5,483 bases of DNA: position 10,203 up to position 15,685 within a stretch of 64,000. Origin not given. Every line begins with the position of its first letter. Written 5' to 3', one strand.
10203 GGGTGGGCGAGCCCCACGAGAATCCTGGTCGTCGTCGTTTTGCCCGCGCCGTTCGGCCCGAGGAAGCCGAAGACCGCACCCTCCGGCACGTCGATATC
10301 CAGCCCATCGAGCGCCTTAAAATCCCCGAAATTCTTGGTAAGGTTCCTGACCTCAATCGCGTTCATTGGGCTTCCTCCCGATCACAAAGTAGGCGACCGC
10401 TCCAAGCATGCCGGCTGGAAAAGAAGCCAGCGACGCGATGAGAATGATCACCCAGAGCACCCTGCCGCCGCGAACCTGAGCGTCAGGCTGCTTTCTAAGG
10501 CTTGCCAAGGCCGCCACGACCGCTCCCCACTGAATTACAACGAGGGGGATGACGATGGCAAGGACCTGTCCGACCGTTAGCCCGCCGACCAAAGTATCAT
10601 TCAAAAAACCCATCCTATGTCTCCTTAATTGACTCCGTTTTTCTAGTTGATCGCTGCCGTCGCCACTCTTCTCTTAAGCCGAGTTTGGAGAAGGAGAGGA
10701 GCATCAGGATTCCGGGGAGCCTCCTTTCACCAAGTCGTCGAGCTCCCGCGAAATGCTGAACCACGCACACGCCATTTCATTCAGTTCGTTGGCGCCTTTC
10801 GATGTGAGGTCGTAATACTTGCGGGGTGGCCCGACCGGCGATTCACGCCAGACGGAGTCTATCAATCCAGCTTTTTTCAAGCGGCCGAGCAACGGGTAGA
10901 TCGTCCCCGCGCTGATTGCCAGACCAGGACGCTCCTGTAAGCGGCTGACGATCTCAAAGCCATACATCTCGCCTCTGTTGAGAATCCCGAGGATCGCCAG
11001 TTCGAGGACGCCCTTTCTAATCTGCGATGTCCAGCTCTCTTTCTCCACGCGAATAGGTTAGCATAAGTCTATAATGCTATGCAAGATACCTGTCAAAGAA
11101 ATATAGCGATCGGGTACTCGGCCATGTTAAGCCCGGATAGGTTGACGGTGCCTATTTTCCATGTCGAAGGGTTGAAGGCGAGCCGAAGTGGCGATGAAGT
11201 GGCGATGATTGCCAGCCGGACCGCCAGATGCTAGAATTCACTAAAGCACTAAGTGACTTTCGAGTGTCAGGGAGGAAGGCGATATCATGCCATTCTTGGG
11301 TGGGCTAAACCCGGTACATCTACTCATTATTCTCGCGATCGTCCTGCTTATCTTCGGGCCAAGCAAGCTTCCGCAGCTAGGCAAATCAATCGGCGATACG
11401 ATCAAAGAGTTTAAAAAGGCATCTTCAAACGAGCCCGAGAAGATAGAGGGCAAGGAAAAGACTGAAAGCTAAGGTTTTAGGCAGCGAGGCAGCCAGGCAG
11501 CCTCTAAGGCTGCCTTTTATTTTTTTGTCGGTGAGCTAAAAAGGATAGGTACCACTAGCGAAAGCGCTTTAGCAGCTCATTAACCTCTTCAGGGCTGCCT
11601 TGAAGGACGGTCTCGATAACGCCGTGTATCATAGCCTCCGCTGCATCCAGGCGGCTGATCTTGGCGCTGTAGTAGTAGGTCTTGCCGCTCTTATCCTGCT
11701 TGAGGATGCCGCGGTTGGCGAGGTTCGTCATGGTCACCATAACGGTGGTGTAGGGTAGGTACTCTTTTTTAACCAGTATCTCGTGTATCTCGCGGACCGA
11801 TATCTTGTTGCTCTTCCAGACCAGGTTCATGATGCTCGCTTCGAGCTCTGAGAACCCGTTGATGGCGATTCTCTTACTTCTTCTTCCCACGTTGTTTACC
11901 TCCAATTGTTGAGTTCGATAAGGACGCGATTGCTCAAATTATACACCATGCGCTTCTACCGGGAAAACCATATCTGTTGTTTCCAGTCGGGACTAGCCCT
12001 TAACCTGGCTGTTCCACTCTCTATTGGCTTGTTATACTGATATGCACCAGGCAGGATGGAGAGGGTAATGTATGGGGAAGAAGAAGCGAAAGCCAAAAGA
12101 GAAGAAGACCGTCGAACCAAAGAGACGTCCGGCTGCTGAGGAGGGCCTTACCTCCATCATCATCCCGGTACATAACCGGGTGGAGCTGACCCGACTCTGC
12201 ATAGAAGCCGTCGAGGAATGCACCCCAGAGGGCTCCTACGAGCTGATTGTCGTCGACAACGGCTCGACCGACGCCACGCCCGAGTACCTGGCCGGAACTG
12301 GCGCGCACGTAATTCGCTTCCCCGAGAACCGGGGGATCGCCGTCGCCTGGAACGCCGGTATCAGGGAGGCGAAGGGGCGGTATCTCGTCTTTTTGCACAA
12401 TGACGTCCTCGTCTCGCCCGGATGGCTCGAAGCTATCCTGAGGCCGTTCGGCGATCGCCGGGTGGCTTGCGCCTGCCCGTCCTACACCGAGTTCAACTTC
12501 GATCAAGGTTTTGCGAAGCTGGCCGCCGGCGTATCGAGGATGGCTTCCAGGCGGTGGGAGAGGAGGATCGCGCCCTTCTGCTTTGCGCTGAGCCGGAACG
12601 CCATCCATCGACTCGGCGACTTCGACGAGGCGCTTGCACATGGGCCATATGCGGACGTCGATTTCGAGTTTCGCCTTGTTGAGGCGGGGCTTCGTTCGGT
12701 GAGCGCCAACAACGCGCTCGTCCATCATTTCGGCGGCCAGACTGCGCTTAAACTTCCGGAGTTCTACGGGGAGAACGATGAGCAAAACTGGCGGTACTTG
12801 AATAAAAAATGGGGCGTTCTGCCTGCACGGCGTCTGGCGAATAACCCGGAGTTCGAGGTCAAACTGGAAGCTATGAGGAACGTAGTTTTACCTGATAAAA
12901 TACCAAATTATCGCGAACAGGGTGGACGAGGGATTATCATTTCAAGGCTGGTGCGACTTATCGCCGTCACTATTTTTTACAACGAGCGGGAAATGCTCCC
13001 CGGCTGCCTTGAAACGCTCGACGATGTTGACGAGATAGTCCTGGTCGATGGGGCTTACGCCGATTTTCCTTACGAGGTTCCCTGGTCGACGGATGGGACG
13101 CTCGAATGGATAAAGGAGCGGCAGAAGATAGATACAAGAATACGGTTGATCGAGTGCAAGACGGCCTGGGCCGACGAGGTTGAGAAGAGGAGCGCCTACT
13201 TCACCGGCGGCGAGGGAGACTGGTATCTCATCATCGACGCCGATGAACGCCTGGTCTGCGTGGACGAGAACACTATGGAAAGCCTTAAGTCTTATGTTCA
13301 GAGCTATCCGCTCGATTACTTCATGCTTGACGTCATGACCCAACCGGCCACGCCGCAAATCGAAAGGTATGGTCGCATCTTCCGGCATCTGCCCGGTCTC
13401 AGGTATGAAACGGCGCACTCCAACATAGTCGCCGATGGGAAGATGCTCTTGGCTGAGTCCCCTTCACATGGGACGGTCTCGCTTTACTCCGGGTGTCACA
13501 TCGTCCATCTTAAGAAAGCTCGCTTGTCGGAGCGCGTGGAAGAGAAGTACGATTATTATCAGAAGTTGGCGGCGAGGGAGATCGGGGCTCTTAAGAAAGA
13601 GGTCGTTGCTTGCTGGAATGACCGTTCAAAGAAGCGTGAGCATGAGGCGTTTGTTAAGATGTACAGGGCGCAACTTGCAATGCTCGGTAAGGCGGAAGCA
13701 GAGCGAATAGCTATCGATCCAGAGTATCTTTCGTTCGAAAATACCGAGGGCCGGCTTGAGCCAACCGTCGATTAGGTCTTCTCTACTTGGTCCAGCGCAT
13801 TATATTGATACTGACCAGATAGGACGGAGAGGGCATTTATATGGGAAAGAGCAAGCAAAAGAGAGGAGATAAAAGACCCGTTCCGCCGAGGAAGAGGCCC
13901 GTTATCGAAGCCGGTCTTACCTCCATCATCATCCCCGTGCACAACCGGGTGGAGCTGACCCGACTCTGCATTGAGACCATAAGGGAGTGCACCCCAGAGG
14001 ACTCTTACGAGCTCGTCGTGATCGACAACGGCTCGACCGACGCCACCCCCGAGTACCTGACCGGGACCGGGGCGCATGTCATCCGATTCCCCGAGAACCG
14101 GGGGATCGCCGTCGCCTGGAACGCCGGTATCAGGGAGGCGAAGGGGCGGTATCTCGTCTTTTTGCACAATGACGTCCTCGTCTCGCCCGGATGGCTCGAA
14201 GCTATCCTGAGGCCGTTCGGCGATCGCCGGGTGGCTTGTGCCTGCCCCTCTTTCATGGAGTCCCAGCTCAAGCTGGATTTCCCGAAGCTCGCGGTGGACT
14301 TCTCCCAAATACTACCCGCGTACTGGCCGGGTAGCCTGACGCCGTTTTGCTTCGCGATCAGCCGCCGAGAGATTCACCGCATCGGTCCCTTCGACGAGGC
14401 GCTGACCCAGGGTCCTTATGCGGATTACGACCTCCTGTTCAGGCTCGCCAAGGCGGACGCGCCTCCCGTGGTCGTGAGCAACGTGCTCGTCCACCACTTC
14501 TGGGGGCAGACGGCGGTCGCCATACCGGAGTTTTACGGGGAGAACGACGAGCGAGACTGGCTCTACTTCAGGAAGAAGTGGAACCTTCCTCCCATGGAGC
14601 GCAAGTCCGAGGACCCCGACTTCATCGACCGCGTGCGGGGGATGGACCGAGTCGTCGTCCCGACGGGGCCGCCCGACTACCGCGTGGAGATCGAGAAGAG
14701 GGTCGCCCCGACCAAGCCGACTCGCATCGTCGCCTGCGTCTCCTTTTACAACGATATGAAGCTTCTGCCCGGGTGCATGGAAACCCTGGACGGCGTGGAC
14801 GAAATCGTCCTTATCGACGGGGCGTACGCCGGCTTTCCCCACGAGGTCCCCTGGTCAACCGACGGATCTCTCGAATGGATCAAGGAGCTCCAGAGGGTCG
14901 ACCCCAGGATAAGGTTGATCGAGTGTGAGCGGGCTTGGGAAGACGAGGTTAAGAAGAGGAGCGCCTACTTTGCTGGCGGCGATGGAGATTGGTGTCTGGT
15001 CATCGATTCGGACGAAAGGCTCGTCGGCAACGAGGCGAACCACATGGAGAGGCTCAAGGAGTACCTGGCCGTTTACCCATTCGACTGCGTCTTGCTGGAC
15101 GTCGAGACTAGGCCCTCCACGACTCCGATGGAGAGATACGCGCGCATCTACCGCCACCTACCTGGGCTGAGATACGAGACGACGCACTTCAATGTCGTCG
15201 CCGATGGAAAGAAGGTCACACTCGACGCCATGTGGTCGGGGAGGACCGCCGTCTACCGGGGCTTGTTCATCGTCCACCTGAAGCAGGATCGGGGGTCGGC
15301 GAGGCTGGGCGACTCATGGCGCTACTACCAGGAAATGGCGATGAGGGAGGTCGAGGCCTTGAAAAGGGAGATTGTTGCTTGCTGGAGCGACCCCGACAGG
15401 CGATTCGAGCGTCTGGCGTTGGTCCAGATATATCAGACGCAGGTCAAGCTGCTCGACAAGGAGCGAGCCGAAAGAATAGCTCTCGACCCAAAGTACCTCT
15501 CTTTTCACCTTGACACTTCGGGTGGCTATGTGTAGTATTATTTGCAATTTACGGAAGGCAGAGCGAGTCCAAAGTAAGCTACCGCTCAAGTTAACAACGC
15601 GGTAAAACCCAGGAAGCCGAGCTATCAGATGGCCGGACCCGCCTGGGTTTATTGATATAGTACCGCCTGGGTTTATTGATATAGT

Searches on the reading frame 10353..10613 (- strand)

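Call 79: search_protein_families(library=pfam, proteins=[window:10353-10613:-], max_evalue=0.01)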
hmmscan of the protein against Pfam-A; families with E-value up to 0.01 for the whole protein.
window:10353-10613:- (86 aa): 1 family
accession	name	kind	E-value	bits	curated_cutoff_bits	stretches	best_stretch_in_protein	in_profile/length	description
PF16951.10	MaAIMP_sms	-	0.00053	20.1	26.2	1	21-47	9-35/60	Putative methionine and alanine importer, small subunit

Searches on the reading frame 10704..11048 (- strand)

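Call 29: search_protein_families(library=pfam, proteins=[window:10704-11048:-], max_evalue=0.01)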
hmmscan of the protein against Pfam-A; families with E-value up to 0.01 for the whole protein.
window:10704-11048:- (114 aa): 1 family
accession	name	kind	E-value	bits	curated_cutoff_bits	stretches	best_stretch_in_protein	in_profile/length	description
PF03551.20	PadR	-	2.1e-22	79.3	27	1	19-90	1-74/75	Transcriptional regulator PadR-like family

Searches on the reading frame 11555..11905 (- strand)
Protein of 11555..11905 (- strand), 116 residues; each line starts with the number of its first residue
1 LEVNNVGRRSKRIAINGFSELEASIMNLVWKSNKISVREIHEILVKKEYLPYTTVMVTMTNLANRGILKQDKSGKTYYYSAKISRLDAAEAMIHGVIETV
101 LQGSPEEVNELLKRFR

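Call 29: search_protein_families(library=pfam, proteins=[window:11555-11905:-], max_evalue=0.01)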
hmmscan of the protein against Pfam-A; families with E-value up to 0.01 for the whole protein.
window:11555-11905:- (116 aa): 3 families
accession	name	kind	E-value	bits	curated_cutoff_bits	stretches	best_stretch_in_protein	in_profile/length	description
PF03965.22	Penicillinase_R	-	9.1e-23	81.2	22.6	1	19-108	2-91/115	Penicillinase repressor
PF14277.12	DUF4364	-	0.0011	19.2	26.9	1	34-81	15-62/162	Domain of unknown function (DUF4364)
PF01978.25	TrmB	-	0.0025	18.1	25.6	1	17-79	5-63/68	Sugar-specific transcriptional regulator TrmB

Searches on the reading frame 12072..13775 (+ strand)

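Call 79: search_protein_families(library=pfam, proteins=[window:12072-13775:+], max_evalue=0.01)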
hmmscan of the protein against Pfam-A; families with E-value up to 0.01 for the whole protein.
window:12072-13775:+ (567 aa): 5 families
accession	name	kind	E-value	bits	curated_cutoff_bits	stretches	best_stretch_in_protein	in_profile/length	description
PF00535.33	Glycos_transf_2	-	1.1e-37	130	23.3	2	28-167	1-152/168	Glycosyl transferase family 2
PF13641.12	Glyco_tranf_2_3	-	5.1e-09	36.9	27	1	27-224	3-216/230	Glycosyltransferase like family 2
PF13704.12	Glyco_tranf_2_4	-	1.9e-07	31.9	27.5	1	339-398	29-88/98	Glycosyl transferase family 2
PF10111.15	Glyco_tranf_2_2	-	5.2e-06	26.6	27.3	1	28-124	1-104/276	Glycosyltransferase like family 2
PF13712.12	Glyco_tranf_2_5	-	0.00013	22.2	27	1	77-126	29-79/210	Glycosyltransferase like family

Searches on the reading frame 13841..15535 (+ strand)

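Call 79: search_protein_families(library=pfam, proteins=[window:13841-15535:+], max_evalue=0.01)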
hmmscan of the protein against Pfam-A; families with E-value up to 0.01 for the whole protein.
window:13841-15535:+ (564 aa): 5 families
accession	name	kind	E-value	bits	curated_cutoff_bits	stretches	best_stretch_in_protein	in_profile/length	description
PF00535.33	Glycos_transf_2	-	8e-37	127.2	23.3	2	28-151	1-128/168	Glycosyl transferase family 2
PF10111.15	Glyco_tranf_2_2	-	2.9e-10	40.5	27.3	1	28-124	1-104/276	Glycosyltransferase like family 2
PF13704.12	Glyco_tranf_2_4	-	5e-08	33.8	27.5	1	339-398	29-88/98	Glycosyl transferase family 2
PF13641.12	Glyco_tranf_2_3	-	1.8e-06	28.6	27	1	28-139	4-125/230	Glycosyltransferase like family 2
PF13712.12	Glyco_tranf_2_5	-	0.00014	22.1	27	1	78-126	30-79/210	Glycosyltransferase like family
